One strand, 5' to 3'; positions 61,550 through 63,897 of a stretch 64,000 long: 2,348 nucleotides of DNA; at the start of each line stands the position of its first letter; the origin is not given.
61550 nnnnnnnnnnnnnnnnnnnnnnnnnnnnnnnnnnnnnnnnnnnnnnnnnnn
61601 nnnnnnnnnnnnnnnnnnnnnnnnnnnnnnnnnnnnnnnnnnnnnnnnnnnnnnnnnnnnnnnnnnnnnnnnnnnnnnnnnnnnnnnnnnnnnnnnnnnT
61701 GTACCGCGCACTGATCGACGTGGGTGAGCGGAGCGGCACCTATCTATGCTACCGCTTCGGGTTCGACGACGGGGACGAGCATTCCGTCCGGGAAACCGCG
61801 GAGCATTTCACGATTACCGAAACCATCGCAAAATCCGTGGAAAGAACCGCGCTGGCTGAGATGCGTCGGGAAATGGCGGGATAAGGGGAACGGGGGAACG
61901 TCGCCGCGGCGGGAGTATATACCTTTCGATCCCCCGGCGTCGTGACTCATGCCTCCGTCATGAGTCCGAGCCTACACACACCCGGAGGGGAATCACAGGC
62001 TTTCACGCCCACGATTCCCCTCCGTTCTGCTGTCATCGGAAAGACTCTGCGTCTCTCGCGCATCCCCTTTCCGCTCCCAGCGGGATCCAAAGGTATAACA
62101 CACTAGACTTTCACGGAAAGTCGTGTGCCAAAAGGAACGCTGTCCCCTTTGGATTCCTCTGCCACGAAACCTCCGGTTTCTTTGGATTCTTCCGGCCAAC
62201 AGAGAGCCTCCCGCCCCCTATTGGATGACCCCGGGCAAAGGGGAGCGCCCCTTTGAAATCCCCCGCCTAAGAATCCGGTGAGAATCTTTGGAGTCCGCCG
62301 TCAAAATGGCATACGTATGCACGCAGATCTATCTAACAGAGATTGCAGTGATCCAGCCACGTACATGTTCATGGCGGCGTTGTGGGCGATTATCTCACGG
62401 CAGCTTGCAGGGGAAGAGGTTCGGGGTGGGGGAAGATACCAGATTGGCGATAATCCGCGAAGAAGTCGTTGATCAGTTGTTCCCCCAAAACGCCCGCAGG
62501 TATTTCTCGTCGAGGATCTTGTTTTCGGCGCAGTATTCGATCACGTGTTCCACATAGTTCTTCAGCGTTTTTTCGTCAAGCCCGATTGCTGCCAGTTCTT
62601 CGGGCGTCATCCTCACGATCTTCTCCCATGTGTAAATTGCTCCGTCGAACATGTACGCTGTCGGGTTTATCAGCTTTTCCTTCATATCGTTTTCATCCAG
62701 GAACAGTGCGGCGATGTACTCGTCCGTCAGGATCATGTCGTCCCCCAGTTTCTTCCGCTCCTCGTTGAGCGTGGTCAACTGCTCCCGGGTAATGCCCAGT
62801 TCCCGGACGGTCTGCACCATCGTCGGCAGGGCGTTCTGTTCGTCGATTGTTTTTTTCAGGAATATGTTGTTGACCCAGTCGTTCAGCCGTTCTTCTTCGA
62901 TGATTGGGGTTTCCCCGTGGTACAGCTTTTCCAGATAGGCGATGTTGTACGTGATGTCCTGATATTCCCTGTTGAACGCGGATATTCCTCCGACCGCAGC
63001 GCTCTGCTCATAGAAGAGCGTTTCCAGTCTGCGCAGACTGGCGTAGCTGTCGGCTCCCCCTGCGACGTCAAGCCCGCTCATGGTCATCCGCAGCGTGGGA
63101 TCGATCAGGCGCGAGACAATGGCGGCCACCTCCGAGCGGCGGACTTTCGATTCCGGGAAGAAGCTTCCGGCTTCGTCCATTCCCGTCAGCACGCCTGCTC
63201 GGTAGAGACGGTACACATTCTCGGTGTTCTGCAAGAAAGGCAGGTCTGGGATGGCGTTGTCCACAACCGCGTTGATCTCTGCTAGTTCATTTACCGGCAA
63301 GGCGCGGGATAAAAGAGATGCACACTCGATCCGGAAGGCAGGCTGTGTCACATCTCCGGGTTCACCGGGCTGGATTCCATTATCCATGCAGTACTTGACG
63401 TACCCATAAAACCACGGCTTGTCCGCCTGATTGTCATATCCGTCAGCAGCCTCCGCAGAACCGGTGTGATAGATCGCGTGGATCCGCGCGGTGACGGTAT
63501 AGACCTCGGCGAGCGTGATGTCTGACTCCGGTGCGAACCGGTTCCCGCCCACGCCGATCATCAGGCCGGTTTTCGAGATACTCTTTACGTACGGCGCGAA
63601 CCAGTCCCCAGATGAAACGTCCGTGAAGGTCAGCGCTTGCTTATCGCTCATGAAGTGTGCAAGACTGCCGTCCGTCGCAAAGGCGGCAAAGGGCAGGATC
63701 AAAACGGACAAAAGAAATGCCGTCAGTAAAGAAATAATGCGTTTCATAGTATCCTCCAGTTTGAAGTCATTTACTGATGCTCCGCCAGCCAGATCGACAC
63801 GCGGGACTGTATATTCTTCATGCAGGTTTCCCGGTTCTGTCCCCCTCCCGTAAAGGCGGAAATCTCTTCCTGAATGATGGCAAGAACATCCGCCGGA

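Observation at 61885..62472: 0.5-kb non-coding, hairpin-dense region with an iteron-like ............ array at the IME end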

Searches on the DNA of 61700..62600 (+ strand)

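Call 12: search_rna_families(source=window, start=61700, end=62600, threshold=evalue, max_evalue=10)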
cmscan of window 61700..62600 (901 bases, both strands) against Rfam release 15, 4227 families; matches with E-value up to 10: 5.
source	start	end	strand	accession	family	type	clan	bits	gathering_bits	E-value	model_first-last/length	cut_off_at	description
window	62121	62246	-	RF02240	Xoo1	Gene; sRNA;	-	16.1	70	6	1-95/95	no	Xanthomonadaceae sRNA Xoo1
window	62012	62212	-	RF02247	Six3os1_2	Gene; lncRNA;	-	14.7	80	3.8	1-217/217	no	Six3os1 conserved region 2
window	62078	62163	-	RF02516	MIR393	Gene; miRNA;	-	13.7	60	9.4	1-126/126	no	mir-393 microRNA precursor family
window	61960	62101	-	RF01681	P4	Gene; sRNA;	-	12.6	37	1.2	1-215/215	no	Pseudomonas sRNA P4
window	62072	62121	+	RF01833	astro_FSE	Cis-reg; frameshift_element;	-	11.2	70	7.4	1-55/55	no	ribosomal frameshift site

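Call 13: search_dna_similar(query=window:61885-62472:+, collection=plasmids, mode=distant, max_evalue=0.01)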
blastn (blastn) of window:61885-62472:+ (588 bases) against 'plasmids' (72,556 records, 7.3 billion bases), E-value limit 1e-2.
Records with a match: 4; places in all: 4; records where one place covers at least 80% of the query: 0.
Best place of each record, by identity: 80-90% 3; 60-80% 1.
By first word of the organism name: Subdoligranulum 2; Pusillibacter 1; Lactobacillus 1.
By predicted mobility (MOB-suite, as given by PLSDB): non-mobilizable 2; conjugative 1; mobilizable 1.
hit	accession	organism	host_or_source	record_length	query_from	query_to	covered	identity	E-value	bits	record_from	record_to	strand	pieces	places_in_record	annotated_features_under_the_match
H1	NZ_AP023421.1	Pusillibacter faecalis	Homo sapiens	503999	209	269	10%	81.3%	9e-5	56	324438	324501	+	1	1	none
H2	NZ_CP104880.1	Lactobacillus amylovorus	Pig,Single cell,feces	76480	209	269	10%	81.3%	9e-5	56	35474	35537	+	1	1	none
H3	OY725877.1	Subdoligranulum variabile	-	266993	209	269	10%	81.3%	9e-5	56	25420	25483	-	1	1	none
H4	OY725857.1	Subdoligranulum variabile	-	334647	209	269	10%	79.4%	3e-4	55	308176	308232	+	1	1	none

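Call 14: search_dna_similar(query=window:61885-62472:+, collection=phages, mode=distant, max_evalue=0.01)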
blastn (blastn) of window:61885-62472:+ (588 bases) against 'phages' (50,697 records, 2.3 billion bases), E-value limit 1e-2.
Records with a match: 5; places in all: 5; records where one place covers at least 80% of the query: 0.
Best place of each record, by identity: 80-90% 3; 60-80% 2.
By first word of the organism name: Bacteriophage 5.
By host as written in the record: - 5.
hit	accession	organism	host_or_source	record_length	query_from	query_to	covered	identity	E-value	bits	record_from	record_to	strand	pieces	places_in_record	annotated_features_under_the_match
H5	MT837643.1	Bacteriophage sp.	human fecal samples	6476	171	269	17%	80.6%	3e-11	76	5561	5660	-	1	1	record has no annotation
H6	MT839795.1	Bacteriophage sp.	human fecal samples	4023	171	269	17%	79.6%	4e-10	72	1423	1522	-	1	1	record has no annotation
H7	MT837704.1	Bacteriophage sp.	human fecal samples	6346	194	312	15%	85.3%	3e-4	103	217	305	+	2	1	record has no annotation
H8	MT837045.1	Bacteriophage sp.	human fecal samples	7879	180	251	12%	83.6%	4e-9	68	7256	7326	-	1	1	record has no annotation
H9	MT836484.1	Bacteriophage sp.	human fecal samples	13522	204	280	13%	77.5%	1e-3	51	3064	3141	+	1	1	record has no annotation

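Call 15: get_annotated_region(hit=H2, flank=6000)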
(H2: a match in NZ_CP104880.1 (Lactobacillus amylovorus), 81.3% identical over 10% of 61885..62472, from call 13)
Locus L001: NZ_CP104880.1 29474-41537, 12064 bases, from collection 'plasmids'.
description: Lactobacillus amylovorus strain CACC736 plasmid p1_CACC736, complete sequence
organism: Lactobacillus amylovorus (NCBI taxid 1604)
taxonomy: Bacteria; Bacillota; Bacilli; Lactobacillales; Lactobacillaceae; Lactobacillus; Lactobacillus amylovorus
host: -; source: Pig,Single cell,feces; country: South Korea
typing (MOB-suite, as given by PLSDB): non-mobilizable; replicon rep_cluster_240
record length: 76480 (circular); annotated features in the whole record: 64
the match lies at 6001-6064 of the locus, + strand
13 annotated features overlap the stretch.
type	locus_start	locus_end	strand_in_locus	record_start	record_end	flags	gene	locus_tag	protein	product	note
CDS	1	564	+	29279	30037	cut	-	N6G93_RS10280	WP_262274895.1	hypothetical protein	-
CDS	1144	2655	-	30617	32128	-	-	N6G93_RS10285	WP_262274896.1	recombinase family protein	GO:0006310 - DNA recombination [Evidence IEA]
CDS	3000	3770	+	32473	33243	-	-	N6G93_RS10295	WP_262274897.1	nucleoside phosphorylase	-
CDS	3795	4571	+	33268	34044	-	ant(9)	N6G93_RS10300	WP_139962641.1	aminoglycoside nucleotidyltransferase ANT(9)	-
predicted_resistance_gene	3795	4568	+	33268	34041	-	aad9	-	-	ANT(9) family aminoglycoside nucleotidyltransferase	predicted by amrfinderplus; class AMINOGLYCOSIDE; identity 99.61%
CDS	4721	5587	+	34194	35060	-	-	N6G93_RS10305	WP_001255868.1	aminoglycoside 6-adenylyltransferase AadE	-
predicted_resistance_gene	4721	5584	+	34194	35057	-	aadE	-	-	aminoglycoside 6-adenylyltransferase AadE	predicted by amrfinderplus; class AMINOGLYCOSIDE; identity 100.0%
CDS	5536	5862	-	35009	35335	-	-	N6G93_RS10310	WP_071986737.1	hypothetical protein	-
CDS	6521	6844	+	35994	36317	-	-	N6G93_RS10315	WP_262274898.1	hypothetical protein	-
CDS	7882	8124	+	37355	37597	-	-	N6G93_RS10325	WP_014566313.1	hypothetical protein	-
CDS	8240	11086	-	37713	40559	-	-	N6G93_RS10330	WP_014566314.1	DNA methyltransferase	-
CDS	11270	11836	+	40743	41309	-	-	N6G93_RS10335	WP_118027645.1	recombinase family protein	GO:0006310 - DNA recombination [Evidence IEA]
CDS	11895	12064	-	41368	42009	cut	-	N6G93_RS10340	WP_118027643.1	putative bacteriocin export ABC transporter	GO:0006810 - transport [Evidence IEA]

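Call 16: get_annotated_region(hit=H1, flank=6000)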
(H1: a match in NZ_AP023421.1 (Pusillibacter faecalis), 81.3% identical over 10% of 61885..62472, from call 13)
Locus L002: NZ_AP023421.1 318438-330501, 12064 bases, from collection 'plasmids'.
description: Pusillibacter faecalis strain MM59 plasmid pMM59_01
organism: Pusillibacter faecalis (NCBI taxid 2714358)
taxonomy: Bacteria; Bacillota; Clostridia; Eubacteriales; Oscillospiraceae; Pusillibacter; Pusillibacter faecalis
host: -; source: Homo sapiens; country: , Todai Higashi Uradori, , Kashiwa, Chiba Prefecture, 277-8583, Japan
typing (MOB-suite, as given by PLSDB): conjugative; relaxase MOBQ,MOBV; mating-pair formation MPF_T
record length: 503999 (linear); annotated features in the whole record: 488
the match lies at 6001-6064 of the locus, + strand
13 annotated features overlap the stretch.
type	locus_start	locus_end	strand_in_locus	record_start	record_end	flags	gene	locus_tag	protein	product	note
CDS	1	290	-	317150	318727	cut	-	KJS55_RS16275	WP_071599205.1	recombinase family protein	GO:0006310 - DNA recombination [Evidence IEA]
CDS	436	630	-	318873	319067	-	-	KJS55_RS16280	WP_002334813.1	hypothetical protein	-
CDS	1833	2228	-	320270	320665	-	-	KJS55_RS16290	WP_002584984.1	replication initiator protein A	-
CDS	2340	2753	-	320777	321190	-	-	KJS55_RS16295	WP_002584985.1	cysteine-rich VLP domain-containing protein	-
CDS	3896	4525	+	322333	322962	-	-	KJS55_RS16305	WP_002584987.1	alpha/beta hydrolase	-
predicted_resistance_gene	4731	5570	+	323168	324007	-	aadE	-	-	aminoglycoside 6-adenylyltransferase AadE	predicted by amrfinderplus; class AMINOGLYCOSIDE; identity 100.0%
CDS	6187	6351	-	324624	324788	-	-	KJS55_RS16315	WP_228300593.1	helix-turn-helix transcriptional regulator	-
CDS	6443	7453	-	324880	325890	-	-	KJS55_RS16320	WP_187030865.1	YeiH family protein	-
CDS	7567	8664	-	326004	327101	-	-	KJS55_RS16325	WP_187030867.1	hypothetical protein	-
CDS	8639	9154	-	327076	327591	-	-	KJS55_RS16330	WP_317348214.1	RNA polymerase sigma factor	GO:0006352 - DNA-templated transcription initiation [Evidence IEA]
CDS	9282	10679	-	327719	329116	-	-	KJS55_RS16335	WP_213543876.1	FAD-binding protein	-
CDS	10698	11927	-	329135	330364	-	-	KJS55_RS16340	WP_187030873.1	U32 family peptidase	-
CDS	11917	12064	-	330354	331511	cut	mltG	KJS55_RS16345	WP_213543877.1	endolytic transglycosylase MltG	GO:0071555 - cell wall organization [Evidence IEA]; GO:0009252 - peptidoglycan biosynthetic process [Evidence IEA]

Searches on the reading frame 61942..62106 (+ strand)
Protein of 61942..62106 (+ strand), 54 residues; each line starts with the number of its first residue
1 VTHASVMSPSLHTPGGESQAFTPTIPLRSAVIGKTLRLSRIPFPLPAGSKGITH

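Call 88: search_protein_families(library=pfam, proteins=[window:61942-62106:+], max_evalue=0.1)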
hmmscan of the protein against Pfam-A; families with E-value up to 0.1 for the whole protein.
window:61942-62106:+ (54 aa): 0 families

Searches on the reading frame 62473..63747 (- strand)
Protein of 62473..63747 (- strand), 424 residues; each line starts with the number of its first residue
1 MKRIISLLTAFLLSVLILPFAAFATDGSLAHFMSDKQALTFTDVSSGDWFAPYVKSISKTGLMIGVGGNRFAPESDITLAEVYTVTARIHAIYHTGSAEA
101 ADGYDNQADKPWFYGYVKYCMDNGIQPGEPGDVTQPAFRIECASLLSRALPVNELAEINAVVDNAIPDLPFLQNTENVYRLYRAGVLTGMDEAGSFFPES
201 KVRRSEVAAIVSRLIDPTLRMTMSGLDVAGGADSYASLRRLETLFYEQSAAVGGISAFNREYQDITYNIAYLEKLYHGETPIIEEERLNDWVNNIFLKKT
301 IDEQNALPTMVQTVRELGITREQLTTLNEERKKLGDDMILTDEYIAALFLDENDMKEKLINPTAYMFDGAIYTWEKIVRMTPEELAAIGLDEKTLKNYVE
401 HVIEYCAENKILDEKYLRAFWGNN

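Call 9: search_protein_families(library=pfam, proteins=[window:62473-63747:-], max_evalue=0.01)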
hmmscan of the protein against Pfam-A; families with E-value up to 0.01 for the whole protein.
window:62473-63747:- (424 aa): 1 family
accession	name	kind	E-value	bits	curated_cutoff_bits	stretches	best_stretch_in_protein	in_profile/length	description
PF00395.25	SLH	-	5e-12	46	20.8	1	40-81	1-42/44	S-layer homology domain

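Call 35: find_encoding_contigs(protein=window:62473-63747:-, flank=6000, max_places=10)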
Protein window:62473-63747:- (424 aa): 3 contigs read that carry it; 1 place shown.
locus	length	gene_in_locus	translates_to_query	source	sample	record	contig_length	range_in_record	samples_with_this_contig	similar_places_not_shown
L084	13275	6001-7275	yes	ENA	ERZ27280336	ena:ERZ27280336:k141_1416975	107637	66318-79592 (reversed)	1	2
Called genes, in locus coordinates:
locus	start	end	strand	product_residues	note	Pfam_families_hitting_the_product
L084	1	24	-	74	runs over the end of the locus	-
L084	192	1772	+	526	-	PF05958:tRNA_U5-meth_tr, PF05175:MTS (weak), PF02390:Methyltransf_4, PF13649:Methyltransf_25, PF13847:Methyltransf_31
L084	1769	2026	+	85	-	PF19537:DUF6061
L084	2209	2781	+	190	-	PF07638:Sigma70_ECF (weak), PF04542:Sigma70_r2, PF08281:Sigma70_r4_2, PF04545:Sigma70_r4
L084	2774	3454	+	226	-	-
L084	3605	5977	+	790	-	-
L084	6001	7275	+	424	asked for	PF00395:SLH (weak)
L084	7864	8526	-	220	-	PF04542:Sigma70_r2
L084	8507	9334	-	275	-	PF01381:HTH_3, PF12844:HTH_19 (faint), PF13443:HTH_26, PF13560:HTH_31 (weak), PF13744:HTH_37 (weak)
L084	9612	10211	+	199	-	PF01807:Zn_ribbon_DnaG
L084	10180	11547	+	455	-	PF08706:D5_N (weak), PF19263:DUF5906, PF03288:Pox_D5 (weak)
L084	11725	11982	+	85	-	-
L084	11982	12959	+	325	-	PF01076:Mob_Pre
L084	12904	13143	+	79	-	-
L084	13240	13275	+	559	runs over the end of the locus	PF00239:Resolvase, PF07508:Recombinase, PF13408:Zn_ribbon_recom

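Call 63: find_homologous_proteins(query=window:62473-63747:-, max_evalue=1e-30)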
Query window:62473-63747:- (424 aa): 101 proteins with E <= 1e-30 among 8000 candidates.
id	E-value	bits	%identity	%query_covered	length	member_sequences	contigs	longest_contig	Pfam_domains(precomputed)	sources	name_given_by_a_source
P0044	1.6e-265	899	95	99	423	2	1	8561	PF00395.26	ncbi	-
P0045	1.3e-223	761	80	100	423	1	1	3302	PF00395.26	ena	-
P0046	1.9e-120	421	79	58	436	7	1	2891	PF00395.26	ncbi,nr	ncbi:MAG: S-layer homology domain-containing protein, partial [Clostridia bacterium]|nr:S-layer homo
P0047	6.3e-118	413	82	53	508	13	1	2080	PF00395.26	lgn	-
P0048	5.9e-115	403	76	57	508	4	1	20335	PF00395.26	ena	-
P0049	9.4e-113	395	78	54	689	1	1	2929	PF00395.26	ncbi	-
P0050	4.2e-108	380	77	53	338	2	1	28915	PF00395.26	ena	-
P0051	1.6e-107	378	77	53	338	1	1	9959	PF00395.26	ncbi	-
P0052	1.3e-104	369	75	53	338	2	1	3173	PF00395.26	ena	-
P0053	3.0e-103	364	75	53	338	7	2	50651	PF00395.26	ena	-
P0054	4.3e-103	364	78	50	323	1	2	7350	PF00395.26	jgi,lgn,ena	-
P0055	3.4e-95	338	69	54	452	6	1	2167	PF00395.26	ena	-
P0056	6.6e-95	337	68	54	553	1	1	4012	PF00395.26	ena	-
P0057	9.2e-94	333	68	54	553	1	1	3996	PF00395.26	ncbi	-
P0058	8.0e-93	330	66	54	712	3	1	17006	PF00395.26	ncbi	-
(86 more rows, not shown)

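Call 64: find_encoding_contigs(protein=P0044, flank=8000, max_places=4)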
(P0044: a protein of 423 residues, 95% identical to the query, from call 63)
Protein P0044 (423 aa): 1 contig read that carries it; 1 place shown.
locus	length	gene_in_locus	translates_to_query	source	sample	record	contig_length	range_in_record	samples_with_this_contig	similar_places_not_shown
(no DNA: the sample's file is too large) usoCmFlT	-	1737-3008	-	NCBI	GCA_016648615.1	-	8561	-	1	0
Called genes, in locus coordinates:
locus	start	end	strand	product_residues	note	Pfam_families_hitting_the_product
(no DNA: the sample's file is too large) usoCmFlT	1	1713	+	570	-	?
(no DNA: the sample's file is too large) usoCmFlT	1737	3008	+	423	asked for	PF00395:SLH (weak)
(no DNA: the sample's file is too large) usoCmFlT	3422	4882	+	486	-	-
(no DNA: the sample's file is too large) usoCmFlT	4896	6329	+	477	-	-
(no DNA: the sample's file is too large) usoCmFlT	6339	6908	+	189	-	PF01694:Rhomboid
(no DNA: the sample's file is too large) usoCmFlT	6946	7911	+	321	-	-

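Call 65: find_encoding_contigs(protein=P0045, flank=4000, max_places=4)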
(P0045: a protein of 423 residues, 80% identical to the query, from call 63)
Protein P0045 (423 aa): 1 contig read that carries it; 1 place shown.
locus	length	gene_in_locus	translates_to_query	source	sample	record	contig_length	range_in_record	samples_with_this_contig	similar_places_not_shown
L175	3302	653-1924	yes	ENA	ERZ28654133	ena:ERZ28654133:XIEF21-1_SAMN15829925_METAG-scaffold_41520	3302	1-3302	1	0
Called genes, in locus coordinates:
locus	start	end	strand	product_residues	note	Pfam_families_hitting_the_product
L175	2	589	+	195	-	?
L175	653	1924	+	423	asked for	PF00395:SLH (weak)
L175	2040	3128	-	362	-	-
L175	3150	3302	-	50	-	?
